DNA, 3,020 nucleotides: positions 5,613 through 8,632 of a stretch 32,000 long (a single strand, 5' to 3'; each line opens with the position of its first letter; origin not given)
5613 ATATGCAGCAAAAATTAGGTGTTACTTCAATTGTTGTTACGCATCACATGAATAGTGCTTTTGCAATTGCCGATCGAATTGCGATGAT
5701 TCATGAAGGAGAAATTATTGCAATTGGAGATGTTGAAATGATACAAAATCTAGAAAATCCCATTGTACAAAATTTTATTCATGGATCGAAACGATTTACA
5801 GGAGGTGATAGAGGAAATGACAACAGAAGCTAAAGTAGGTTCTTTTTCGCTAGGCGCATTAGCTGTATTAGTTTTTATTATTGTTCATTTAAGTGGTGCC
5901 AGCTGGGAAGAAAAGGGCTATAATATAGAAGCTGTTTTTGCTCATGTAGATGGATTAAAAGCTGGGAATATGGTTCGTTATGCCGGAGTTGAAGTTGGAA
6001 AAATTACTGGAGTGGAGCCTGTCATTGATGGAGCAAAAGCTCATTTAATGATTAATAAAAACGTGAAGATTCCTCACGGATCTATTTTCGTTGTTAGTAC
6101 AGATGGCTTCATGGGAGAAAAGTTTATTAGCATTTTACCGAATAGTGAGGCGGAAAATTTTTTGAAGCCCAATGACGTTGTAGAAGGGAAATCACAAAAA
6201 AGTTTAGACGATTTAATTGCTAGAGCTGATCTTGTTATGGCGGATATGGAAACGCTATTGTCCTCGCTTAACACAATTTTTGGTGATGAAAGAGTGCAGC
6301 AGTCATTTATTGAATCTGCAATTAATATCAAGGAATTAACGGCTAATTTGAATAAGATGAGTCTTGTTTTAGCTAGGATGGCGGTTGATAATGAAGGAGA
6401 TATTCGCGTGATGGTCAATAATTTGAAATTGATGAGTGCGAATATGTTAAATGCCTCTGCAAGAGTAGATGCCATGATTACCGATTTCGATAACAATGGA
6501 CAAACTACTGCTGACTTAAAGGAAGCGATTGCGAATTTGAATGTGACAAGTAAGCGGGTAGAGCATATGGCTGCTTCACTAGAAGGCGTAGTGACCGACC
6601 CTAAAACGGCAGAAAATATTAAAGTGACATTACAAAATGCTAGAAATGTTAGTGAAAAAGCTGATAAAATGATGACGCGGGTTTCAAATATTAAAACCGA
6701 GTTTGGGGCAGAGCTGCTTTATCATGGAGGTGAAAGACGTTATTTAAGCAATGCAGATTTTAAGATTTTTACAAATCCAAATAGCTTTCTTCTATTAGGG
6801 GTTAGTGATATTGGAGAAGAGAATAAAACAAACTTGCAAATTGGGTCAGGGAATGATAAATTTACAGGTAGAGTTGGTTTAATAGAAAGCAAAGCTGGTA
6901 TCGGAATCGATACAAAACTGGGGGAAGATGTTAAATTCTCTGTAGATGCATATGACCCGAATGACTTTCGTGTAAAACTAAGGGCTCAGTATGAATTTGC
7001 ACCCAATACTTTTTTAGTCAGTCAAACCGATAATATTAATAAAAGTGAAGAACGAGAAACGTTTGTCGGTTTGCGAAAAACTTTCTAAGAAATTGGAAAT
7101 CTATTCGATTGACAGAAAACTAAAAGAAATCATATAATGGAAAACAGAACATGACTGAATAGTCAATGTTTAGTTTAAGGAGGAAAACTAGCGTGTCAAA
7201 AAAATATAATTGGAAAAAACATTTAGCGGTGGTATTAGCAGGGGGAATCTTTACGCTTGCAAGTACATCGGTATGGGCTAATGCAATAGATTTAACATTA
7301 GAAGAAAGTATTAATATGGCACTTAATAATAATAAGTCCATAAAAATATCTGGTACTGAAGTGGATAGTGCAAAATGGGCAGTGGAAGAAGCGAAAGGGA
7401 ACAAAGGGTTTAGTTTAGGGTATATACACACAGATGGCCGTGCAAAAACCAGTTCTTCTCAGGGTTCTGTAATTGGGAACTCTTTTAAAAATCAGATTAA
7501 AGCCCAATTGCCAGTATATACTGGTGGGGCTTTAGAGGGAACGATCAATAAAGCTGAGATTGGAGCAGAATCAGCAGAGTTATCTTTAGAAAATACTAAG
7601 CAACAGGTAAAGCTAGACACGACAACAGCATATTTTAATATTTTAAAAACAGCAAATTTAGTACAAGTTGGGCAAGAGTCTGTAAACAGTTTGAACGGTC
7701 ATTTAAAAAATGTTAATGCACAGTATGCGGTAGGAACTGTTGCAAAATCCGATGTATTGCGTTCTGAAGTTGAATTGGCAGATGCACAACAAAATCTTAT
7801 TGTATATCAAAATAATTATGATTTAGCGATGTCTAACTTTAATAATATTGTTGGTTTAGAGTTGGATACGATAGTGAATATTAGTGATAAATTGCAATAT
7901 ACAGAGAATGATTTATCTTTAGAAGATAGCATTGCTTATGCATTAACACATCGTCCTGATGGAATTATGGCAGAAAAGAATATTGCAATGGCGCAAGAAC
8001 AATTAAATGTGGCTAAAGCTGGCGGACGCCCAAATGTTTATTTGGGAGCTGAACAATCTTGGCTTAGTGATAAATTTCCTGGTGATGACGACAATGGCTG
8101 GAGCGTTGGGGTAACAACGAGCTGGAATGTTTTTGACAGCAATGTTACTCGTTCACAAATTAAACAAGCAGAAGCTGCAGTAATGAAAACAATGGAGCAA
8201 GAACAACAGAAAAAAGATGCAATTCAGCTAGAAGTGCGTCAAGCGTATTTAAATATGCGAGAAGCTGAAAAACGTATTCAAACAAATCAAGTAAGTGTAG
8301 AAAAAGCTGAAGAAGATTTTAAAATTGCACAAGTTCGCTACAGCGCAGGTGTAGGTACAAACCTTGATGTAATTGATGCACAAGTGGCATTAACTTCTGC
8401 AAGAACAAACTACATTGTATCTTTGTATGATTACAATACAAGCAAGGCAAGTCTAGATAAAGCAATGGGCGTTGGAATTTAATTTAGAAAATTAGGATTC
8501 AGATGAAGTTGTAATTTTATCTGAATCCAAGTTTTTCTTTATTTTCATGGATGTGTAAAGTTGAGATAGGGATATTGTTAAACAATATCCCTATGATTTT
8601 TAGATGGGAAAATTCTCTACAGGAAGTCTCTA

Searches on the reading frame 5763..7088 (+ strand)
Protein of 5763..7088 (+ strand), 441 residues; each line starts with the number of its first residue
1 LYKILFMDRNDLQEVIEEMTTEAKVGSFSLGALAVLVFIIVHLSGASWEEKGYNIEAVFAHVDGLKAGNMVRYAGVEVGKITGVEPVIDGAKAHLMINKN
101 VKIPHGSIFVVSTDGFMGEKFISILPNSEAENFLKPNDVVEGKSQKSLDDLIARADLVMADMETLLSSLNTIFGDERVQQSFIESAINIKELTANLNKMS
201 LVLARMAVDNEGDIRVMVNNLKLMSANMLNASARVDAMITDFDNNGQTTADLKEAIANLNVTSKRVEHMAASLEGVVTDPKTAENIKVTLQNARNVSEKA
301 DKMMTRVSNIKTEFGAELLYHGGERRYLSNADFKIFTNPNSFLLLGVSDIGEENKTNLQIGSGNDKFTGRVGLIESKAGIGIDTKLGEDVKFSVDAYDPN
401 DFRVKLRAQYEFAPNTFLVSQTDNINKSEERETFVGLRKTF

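Call 18: search_protein_families(library=pfam, proteins=[window:5763-7088:+], max_evalue=0.001)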
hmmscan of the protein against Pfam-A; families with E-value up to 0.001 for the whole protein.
window:5763-7088:+ (441 aa): 1 family
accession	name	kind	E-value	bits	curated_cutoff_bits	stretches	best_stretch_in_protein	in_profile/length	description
PF02470.25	MlaD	-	5.5e-17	62.2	25.1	1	51-126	1-80/81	MlaD protein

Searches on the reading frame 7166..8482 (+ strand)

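Call 18: search_protein_families(library=pfam, proteins=[window:7166-8482:+], max_evalue=0.001)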
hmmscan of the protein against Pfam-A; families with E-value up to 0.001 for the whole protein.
window:7166-8482:+ (438 aa): 1 family
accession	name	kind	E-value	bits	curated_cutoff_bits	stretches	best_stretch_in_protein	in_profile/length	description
PF02321.23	OEP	-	7.6e-69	231.7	22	2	252-435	1-187/187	Outer membrane efflux protein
